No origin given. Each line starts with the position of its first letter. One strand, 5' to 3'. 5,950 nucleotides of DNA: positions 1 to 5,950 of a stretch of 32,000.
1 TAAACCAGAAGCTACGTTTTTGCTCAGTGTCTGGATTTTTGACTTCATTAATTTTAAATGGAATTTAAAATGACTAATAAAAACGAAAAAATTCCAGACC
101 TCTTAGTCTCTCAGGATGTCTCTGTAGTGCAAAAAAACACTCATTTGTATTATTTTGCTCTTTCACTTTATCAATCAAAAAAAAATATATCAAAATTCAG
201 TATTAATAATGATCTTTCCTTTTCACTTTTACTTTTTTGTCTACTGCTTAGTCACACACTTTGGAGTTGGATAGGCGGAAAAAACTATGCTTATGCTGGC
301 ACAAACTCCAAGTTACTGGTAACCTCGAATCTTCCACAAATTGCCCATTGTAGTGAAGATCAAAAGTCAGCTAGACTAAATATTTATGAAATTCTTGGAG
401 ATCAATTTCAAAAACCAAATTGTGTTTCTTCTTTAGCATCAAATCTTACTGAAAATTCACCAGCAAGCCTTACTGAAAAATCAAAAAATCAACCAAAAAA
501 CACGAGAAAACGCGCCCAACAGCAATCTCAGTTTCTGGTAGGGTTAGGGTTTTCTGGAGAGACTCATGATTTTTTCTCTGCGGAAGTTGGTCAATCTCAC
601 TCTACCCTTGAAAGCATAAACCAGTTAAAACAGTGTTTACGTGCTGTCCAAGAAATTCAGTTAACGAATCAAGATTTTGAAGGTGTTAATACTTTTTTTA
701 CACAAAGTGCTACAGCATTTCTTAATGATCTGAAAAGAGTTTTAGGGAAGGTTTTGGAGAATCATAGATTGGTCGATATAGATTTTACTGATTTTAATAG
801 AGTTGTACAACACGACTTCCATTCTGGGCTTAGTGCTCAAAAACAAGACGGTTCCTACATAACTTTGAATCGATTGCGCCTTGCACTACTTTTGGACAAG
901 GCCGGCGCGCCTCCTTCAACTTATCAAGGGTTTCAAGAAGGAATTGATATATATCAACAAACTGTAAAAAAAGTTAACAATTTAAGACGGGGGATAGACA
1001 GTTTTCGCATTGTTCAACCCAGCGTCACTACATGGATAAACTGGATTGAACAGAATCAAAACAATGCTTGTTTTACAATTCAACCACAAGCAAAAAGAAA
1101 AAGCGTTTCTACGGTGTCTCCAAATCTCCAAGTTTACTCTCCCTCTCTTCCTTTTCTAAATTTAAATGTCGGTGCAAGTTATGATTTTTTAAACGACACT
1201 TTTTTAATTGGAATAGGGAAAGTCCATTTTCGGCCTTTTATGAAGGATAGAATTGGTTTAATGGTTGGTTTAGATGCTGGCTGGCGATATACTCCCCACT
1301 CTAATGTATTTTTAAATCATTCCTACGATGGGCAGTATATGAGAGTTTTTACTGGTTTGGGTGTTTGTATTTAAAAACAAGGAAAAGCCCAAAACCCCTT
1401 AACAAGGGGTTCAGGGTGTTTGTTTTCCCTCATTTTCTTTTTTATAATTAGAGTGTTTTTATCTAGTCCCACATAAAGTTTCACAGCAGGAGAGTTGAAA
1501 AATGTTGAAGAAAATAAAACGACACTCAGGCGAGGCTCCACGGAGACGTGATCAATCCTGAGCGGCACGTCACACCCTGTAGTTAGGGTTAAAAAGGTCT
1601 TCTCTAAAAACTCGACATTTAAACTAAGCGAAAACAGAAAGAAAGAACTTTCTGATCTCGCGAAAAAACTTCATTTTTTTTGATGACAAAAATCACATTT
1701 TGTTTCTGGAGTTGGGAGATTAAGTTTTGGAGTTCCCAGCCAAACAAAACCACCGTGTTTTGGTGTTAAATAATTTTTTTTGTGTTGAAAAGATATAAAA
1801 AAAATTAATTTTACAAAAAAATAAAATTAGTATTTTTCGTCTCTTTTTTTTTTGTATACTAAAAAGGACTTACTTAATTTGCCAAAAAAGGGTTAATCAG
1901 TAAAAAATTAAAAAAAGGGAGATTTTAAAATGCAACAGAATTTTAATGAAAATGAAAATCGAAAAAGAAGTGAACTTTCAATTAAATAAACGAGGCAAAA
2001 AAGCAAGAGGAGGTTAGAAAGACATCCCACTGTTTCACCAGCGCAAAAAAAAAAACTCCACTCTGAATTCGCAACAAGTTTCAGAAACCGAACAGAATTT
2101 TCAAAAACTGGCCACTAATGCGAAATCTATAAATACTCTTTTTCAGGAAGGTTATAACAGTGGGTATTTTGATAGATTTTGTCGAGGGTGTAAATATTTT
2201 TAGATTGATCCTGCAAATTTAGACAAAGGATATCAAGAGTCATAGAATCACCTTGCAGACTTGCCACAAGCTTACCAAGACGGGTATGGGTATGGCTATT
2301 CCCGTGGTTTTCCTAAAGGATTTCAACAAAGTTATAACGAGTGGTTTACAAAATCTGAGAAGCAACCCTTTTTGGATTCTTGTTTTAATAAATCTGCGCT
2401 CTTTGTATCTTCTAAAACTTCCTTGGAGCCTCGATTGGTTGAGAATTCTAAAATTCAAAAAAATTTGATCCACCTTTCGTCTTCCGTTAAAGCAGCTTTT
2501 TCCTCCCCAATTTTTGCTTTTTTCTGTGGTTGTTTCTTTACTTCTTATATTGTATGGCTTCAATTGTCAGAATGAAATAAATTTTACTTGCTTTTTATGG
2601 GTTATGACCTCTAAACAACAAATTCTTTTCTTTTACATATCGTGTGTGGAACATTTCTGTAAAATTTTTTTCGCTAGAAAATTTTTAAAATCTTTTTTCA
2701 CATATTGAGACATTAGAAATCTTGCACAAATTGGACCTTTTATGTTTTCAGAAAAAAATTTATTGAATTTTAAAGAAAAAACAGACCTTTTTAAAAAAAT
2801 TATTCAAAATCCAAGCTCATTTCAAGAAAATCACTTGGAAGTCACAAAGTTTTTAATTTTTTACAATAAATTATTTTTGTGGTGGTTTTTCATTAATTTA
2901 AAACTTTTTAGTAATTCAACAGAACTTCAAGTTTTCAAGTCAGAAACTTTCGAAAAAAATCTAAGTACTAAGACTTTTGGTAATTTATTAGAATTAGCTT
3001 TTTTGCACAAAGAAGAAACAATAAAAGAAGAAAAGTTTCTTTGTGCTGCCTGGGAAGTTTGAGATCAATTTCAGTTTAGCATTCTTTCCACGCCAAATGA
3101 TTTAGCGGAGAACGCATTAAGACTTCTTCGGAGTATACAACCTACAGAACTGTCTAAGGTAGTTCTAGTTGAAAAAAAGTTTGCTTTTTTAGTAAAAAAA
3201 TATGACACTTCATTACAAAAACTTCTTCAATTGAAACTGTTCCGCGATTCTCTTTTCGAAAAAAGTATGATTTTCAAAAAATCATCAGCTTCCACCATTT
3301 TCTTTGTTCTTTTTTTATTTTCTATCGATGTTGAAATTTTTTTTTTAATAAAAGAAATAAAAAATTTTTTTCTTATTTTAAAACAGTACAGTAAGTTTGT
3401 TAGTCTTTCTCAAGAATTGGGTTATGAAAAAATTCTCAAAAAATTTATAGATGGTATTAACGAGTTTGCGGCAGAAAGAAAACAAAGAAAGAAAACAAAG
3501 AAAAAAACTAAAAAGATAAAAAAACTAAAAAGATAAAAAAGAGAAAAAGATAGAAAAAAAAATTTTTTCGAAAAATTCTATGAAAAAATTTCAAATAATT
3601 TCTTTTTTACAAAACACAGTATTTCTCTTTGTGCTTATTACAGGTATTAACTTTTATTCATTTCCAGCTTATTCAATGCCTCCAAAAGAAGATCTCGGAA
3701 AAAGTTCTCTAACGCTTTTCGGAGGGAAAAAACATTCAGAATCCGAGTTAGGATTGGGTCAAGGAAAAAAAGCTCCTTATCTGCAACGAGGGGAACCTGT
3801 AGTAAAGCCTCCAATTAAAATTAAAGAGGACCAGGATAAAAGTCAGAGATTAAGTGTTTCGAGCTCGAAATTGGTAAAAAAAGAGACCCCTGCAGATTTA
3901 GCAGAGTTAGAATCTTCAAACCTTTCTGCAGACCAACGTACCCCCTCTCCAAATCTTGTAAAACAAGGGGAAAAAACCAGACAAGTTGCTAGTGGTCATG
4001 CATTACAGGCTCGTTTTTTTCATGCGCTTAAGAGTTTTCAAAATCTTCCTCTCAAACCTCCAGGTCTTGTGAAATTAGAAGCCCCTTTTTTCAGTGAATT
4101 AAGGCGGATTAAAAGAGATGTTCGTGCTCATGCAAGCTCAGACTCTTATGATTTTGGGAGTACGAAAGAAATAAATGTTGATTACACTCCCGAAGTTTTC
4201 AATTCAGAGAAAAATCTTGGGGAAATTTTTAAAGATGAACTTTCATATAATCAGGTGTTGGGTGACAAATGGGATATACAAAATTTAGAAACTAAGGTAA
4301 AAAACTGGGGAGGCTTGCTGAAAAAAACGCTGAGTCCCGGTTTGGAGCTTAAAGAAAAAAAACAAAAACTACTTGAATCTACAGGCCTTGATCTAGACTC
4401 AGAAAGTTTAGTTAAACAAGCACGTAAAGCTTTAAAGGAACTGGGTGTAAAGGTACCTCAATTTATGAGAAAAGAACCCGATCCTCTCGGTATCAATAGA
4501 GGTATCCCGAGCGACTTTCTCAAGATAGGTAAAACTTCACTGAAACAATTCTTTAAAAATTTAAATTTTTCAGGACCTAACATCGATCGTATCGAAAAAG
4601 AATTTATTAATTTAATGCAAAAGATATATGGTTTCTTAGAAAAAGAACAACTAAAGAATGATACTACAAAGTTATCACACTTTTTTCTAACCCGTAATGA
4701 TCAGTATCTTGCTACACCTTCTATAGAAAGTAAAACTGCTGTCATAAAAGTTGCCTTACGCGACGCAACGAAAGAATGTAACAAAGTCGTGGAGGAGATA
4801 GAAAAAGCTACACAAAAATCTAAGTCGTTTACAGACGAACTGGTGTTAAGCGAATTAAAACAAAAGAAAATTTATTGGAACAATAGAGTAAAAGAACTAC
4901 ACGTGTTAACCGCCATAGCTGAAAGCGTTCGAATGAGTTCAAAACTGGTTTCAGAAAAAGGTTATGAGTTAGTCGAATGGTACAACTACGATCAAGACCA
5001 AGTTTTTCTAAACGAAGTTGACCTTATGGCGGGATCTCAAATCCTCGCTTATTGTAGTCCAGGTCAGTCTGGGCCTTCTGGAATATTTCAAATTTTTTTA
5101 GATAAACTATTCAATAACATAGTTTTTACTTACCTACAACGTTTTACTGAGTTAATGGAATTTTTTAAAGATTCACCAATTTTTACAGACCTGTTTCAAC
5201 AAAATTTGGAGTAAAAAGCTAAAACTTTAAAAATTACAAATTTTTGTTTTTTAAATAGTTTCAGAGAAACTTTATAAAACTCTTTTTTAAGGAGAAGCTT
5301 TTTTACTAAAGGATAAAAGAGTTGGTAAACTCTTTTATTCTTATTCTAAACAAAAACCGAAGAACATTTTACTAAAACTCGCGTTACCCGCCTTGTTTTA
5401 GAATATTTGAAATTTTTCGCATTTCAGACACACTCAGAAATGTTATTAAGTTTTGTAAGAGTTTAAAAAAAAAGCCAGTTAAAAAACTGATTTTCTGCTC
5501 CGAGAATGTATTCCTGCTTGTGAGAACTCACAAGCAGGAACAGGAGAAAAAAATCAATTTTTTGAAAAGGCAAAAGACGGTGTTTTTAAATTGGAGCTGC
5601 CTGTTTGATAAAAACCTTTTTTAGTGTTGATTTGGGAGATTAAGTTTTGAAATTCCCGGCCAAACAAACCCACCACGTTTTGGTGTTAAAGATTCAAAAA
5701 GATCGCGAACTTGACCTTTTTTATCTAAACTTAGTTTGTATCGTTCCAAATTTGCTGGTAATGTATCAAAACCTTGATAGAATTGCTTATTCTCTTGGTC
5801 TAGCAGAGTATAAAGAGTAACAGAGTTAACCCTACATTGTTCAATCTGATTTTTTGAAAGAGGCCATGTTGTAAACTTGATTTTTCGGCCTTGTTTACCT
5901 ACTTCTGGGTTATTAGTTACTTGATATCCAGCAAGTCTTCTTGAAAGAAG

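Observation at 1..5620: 5.6-kb accessory block of lineage-specific plus-strand ORFs next to ycf1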

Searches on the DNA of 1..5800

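Call 70: search_rna_families(source=window, start=1, end=5800, threshold=evalue, max_evalue=1)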
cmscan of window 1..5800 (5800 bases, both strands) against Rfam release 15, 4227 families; matches with E-value up to 1: 2.
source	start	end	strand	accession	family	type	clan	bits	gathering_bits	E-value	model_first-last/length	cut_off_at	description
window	5491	5553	-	RF03658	mir-2300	Gene; miRNA;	-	22.3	90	0.46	1-74/74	no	mir-2300 microRNA precursor family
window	5463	5588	+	RF00516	ylbH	Cis-reg; leader;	-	22.2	50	0.16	1-122/122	no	ylbH leader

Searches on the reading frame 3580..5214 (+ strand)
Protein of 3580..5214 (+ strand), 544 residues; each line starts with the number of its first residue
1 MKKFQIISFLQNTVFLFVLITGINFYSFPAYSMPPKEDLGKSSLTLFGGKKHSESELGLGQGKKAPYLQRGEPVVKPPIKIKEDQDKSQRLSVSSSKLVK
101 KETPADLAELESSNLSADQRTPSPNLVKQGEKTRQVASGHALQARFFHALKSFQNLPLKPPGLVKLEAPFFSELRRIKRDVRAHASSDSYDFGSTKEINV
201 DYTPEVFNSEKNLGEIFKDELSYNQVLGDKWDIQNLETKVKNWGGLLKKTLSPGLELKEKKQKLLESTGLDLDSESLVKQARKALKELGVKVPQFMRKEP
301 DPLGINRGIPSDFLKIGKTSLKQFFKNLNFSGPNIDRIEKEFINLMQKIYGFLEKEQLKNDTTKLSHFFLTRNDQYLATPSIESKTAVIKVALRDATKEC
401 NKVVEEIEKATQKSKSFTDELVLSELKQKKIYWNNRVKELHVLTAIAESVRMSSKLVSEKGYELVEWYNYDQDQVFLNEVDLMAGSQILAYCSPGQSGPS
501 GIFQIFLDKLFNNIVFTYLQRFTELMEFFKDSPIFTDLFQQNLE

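Call 4: search_protein_families(library=pfam, proteins=[window:3580-5214:+], max_evalue=1)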
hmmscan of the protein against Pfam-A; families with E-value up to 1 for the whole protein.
window:3580-5214:+ (544 aa): 2 families
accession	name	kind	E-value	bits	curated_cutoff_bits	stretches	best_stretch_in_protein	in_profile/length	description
PF23219.2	LAMB1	-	0.072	13.2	26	1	343-439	46-146/155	LAMB1-4 helical domain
PF09452.15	Mvb12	-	0.14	13.1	25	0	389-419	35-65/90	ESCRT-I subunit Mvb12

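Call 6: find_homologous_proteins(query=window:3580-5214:+, max_evalue=0.001)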
Query window:3580-5214:+: 8000 candidates shared short words with the query, none scored E <= 0.001.

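Call 12: find_encoding_contigs(protein=window:3580-5214:+, flank=10000, max_places=6)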
Protein window:3580-5214:+ (544 aa): no gene with exactly this product is on record in the collection.

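Call 15: search_protein_families(library=ncbifam, proteins=[window:3580-5214:+], max_evalue=1)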
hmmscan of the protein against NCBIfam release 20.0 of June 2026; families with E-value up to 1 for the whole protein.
window:3580-5214:+ (544 aa): 0 families

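Call 22: search_solved_structures(query=window:3580-5214:+, max_evalue=10)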
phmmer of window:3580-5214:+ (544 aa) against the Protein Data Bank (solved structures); distinct sequences matched with E-value up to 10: 3.
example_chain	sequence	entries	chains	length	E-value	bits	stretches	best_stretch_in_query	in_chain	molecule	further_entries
5xnd_A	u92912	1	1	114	0.047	15.5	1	317-359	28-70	Parvalbumin beta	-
1a75_A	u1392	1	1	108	0.22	13.3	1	320-359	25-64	PARVALBUMIN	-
1a75_B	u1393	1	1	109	0.23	13.3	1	320-359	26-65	PARVALBUMIN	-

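Call 24: search_protein_families(library=phrogs, proteins=[window:3580-5214:+], max_evalue=1)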
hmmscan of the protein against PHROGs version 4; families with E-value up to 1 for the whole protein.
window:3580-5214:+ (544 aa): 1 family
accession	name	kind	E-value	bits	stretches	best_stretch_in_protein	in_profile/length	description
phrog_23955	-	unknown function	0.61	11.2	0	206-263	37-96/106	-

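Call 36: predict_structure(protein=window:3580-5214:+)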
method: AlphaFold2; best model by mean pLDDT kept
length: 544 residues; sequences in the alignment: 1
mean_pLDDT: 40.0   pTM: 0.25
mean pLDDT of the five models: 40.0, 37.2, 35.0, 32.3, 29.2
residues with pLDDT >= 90: 2; 70-90: 29; 50-70: 26; < 50: 487
segments of 3 or more residues with pLDDT < 50: 1-282, 284-286, 288-385, 387-389, 445-447, 449-544
pLDDT, mean of each block of 10 residues (from residue 1): 36 41 34 32 28 30 32 33 31 27 31 34 36 36 42 38 36 42 35 32 36 38 36 40 41 40 43 43 42 36 37 39 39 44 44 39 31 29 47 71 86 69 80 64 48 33 31 30 32 33 36 38 42 40 33
secondary structure, 60 per line:
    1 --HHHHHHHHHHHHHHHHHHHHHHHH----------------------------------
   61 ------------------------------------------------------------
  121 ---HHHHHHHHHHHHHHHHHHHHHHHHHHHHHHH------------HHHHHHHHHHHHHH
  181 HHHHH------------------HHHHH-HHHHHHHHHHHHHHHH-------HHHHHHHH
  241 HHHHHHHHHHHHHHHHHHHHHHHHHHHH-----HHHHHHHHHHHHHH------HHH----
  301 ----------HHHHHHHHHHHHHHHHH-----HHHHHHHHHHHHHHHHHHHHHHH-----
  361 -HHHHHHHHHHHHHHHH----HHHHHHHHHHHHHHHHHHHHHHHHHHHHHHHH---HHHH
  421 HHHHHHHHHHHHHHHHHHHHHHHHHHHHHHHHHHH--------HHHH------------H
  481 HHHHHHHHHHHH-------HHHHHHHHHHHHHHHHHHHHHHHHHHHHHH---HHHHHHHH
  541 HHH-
elements in order: H3-26 H124-154 H167-185 H204-208 H210-225 H233-268 H274-287 H311-327 H333-355 H362-377 H382-413 H417-455 H464-467 H480-492 H500-529 H533-543

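Call 37: find_related_loci(query=window:3580-5214:+, collection=viral_contigs, flank=5000)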
Query window:3580-5214:+ (544 aa) in viral_contigs; peptide patterns used: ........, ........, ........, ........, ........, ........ (x = any residue, [..] = any of these).
13 stretches matched a pattern, but none encodes a relative of the query by tblastn (E <= 1e-3).

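Call 39: find_related_loci(query=window:3580-5214:+, collection=metagenome_contigs, flank=10000)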
Query window:3580-5214:+ (544 aa) in metagenome_contigs; peptide patterns used: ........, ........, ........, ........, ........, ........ (x = any residue, [..] = any of these).
156 stretches matched a pattern, but none encodes a relative of the query by tblastn (E <= 1e-3).

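Call 78: find_related_loci(query=window:3580-5214:+, collection=genome_contigs, flank=5000)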
Query window:3580-5214:+ (544 aa) in genome_contigs; peptide patterns used: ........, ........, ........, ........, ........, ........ (x = any residue, [..] = any of these).
91 stretches matched a pattern, but none encodes a relative of the query by tblastn (E <= 1e-3).
